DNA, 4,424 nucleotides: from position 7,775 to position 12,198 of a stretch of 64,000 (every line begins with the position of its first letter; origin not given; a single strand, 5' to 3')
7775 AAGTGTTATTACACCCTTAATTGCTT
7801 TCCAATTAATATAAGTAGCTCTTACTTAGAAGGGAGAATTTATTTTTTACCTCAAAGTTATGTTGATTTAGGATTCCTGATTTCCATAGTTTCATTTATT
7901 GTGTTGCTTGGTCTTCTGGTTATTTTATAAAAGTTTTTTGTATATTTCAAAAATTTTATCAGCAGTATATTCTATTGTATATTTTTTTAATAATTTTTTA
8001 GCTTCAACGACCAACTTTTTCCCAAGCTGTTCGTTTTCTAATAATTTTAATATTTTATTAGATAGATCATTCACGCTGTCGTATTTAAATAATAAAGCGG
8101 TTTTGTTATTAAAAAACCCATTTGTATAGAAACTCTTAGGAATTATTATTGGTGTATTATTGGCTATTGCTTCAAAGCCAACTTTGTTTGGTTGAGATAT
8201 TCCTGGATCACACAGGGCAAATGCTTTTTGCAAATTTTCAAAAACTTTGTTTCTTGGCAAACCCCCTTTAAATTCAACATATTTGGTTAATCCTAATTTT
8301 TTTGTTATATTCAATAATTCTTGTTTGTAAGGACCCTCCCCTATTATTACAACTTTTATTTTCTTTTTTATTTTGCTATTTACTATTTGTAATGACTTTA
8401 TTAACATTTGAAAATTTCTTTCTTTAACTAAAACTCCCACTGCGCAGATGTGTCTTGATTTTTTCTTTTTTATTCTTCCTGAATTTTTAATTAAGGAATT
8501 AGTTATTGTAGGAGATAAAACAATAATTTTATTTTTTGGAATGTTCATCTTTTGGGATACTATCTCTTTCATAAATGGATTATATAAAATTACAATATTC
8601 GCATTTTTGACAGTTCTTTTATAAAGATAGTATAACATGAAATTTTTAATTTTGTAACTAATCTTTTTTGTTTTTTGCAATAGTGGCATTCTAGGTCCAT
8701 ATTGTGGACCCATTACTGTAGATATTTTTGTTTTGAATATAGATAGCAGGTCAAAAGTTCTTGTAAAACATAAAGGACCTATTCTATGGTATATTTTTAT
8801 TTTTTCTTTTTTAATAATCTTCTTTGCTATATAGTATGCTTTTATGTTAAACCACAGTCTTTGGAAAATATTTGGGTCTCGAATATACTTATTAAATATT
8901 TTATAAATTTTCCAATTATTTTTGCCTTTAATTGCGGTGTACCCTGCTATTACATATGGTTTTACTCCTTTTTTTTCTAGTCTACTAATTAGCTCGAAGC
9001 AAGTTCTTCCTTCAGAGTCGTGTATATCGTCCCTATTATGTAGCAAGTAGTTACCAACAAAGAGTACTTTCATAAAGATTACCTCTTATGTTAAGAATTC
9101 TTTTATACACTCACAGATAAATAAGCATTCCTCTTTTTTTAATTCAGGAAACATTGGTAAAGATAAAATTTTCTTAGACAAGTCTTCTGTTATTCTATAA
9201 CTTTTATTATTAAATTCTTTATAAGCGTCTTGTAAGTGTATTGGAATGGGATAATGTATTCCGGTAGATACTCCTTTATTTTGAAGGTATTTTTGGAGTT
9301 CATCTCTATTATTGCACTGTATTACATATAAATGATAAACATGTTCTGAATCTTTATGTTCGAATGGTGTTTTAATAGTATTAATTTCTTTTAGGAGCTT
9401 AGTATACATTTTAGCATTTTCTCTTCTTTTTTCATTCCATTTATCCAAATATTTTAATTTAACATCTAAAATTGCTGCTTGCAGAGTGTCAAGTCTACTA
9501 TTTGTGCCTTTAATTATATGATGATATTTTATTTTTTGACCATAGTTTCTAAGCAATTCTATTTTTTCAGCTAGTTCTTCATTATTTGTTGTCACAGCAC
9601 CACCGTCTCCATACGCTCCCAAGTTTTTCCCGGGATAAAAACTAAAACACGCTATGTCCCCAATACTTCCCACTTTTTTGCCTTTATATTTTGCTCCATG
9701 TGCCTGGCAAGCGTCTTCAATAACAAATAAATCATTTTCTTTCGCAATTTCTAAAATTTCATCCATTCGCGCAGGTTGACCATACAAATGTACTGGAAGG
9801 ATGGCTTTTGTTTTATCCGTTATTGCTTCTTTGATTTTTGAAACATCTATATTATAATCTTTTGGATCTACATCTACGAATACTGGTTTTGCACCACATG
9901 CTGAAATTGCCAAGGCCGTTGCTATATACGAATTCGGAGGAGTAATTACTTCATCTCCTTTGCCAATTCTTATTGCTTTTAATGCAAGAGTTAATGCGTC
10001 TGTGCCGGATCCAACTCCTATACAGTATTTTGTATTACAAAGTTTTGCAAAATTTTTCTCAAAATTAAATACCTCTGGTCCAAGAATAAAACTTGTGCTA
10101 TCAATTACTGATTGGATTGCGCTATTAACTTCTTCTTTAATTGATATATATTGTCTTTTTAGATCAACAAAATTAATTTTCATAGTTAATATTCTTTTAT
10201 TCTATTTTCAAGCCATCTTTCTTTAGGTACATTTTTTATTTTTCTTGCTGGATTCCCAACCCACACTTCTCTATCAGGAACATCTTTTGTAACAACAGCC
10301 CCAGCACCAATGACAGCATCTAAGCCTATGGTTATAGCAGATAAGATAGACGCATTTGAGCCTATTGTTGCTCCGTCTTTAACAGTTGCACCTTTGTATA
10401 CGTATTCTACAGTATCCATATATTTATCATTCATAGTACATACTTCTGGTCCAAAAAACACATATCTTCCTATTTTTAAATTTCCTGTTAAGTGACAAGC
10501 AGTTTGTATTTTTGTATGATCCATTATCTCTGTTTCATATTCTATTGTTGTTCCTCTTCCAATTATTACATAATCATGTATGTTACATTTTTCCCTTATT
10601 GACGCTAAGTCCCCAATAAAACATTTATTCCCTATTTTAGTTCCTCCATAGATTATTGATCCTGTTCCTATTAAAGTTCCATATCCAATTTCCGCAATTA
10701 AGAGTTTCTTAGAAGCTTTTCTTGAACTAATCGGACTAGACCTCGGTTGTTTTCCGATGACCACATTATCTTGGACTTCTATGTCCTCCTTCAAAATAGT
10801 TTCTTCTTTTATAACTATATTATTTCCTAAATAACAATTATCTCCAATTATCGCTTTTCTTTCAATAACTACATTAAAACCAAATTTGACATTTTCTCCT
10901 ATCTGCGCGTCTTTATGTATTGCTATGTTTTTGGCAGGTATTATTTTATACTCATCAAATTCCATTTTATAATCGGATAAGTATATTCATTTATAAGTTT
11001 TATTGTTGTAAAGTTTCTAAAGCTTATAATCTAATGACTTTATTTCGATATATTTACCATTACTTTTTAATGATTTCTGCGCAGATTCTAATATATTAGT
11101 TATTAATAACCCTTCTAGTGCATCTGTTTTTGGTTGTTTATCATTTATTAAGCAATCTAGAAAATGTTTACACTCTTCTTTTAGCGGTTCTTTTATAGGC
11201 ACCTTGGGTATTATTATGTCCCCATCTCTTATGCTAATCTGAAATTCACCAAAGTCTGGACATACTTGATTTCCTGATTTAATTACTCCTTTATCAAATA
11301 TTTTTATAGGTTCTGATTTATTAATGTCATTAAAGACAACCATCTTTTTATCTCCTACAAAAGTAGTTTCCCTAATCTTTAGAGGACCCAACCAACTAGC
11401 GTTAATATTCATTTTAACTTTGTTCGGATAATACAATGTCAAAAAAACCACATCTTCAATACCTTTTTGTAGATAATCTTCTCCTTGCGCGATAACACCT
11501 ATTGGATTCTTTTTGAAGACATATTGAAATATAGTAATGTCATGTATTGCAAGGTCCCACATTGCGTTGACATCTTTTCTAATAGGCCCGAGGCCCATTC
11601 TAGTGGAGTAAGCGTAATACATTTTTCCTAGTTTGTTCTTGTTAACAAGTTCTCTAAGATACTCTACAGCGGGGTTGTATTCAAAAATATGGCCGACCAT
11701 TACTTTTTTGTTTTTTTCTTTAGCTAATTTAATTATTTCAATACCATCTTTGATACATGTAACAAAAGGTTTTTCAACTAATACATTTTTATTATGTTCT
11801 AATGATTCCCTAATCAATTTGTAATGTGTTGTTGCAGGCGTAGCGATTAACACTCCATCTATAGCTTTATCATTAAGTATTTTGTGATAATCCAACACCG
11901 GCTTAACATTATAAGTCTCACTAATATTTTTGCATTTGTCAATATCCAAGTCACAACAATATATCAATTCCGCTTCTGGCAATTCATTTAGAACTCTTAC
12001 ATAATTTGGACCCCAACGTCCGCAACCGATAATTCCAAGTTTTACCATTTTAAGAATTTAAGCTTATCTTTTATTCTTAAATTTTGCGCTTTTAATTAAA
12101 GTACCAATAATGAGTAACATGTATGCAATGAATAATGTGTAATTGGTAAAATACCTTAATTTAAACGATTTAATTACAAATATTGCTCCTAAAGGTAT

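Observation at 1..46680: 46-kb glycosylation super-locus with eight GT-C-type polytopic enzymes, suggesting glycan assembly largely on the outer membrane face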

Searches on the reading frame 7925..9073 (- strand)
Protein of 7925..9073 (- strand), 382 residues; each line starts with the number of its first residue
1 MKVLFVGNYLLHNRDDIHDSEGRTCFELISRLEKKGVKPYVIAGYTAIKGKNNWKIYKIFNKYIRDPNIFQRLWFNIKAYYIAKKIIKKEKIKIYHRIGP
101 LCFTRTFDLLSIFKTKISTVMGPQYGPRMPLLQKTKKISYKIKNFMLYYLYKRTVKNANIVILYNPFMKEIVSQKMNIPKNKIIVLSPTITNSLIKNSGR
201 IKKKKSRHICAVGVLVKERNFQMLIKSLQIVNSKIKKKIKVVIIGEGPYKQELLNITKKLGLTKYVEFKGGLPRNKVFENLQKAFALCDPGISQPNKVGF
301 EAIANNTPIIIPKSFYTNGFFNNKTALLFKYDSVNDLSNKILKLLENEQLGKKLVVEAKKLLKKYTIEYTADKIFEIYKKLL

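Call 4: search_protein_families(library=pfam, proteins=[window:7925-9073:-], max_evalue=0.001)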
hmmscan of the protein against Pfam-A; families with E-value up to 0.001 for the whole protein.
window:7925-9073:- (382 aa): 4 families
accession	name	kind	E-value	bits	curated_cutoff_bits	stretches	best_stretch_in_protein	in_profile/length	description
PF00534.26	Glycos_transf_1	-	2.4e-18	66.7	26.4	1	202-360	11-171/172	Glycosyl transferases group 1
PF13692.12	Glyco_trans_1_4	-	7.6e-12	46.1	27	1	207-347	2-142/142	Glycosyl transferases group 1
PF13439.12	Glyco_transf_4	-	7.4e-06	26.5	28.5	1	23-188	6-164/170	Glycosyltransferase Family 4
PF13524.12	Glyco_trans_1_2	-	0.00054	20.4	25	1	293-375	61-143/144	Glycosyl transferase-like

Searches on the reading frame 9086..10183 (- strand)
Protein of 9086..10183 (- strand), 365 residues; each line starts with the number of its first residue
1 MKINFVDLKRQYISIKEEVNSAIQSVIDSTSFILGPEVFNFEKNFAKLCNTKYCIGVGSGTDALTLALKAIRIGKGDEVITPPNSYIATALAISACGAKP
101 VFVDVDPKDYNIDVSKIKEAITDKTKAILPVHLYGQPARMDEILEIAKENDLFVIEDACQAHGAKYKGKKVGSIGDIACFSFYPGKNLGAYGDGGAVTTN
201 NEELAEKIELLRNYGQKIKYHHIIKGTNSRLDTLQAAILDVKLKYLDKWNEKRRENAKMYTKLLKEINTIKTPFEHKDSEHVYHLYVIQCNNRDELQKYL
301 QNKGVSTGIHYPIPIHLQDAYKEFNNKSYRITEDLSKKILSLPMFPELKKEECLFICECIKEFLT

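Call 4: search_protein_families(library=pfam, proteins=[window:9086-10183:-], max_evalue=0.001)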
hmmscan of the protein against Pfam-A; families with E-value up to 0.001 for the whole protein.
window:9086-10183:- (365 aa): 5 families
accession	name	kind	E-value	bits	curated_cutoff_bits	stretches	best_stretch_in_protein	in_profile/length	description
PF01041.23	DegT_DnrJ_EryC1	-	8.4e-130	433.6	19.8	1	15-360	3-359/360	DegT/DnrJ/EryC1/StrS aminotransferase family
PF00155.27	Aminotran_1_2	-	4.7e-13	49.5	19.7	1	40-305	46-328/361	Aminotransferase class I and II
PF01053.26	Cys_Met_Meta_PP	-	4.9e-09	35.6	27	1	36-225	52-227/381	Cys/Met metabolism PLP-dependent enzyme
PF00266.25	Aminotran_5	-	2.9e-08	33.5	21.5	1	39-305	46-333/371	Aminotransferase class-V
PF01212.27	Beta_elim_lyase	-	1.8e-07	31.2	27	1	36-277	32-275/288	Beta-eliminating lyase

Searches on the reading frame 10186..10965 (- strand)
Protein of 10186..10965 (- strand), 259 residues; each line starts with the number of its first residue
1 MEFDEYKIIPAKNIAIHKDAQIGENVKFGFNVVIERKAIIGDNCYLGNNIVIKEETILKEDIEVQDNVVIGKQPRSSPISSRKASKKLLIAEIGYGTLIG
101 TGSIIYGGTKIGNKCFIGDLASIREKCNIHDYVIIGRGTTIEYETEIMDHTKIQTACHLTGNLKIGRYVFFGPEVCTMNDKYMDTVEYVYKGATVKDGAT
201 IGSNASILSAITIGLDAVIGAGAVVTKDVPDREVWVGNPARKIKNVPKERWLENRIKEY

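Call 4: search_protein_families(library=pfam, proteins=[window:10186-10965:-], max_evalue=0.001)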
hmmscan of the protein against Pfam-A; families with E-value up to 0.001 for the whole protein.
window:10186-10965:- (259 aa): 6 families
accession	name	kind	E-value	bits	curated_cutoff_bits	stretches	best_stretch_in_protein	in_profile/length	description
PF00132.30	Hexapep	-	1.3e-28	97.9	27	5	108-141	1-34/36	Bacterial transferase hexapeptide (six repeats)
PF25084.1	LbH_EIF2B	-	2.5e-15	56.8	54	3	7-71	9-71/105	EIF2B subunit epsilon LbH domain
PF14602.12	Hexapep_2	-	2e-11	43.9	27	2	197-227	6-34/34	Hexapeptide repeat of succinyl-transferase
PF25087.1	GMPPB_C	-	7e-08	32.6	39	0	107-203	9-102/110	GMPPB C-terminal domain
PF21711.3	DCTN5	-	3.2e-06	27.4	40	0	16-58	98-140/182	Dynactin subunit 5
PF24894.1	Hexapep_GlmU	-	0.00023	21.6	23.3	0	37-75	51-88/104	GlmU-like, C-terminal hexapeptide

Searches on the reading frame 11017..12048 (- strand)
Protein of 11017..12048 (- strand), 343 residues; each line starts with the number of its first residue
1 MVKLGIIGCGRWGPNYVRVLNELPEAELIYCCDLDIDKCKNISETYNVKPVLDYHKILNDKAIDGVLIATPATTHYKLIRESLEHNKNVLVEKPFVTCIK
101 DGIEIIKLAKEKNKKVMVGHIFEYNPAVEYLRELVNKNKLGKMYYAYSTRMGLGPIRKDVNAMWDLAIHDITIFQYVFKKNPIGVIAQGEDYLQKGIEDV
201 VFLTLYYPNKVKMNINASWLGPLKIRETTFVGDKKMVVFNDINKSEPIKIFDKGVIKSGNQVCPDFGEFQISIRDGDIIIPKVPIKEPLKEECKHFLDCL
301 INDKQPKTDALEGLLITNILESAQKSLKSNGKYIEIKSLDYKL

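Call 4: search_protein_families(library=pfam, proteins=[window:11017-12048:-], max_evalue=0.001)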
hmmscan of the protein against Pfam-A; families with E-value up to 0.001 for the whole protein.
window:11017-12048:- (343 aa): 3 families
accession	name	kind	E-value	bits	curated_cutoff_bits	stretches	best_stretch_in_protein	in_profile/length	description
PF01408.29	GFO_IDH_MocA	-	1.5e-26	93.9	24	1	3-120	2-120/120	Oxidoreductase family, NAD-binding Rossmann fold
PF22725.1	GFO_IDH_MocA_C3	-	2.8e-11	43.9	27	1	129-237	2-123/124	GFO/IDH/MocA C-terminal domain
PF02894.22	GFO_IDH_MocA_C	-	5.4e-06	26.8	22.9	1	162-333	42-215/218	Oxidoreductase family, C-terminal alpha/beta domain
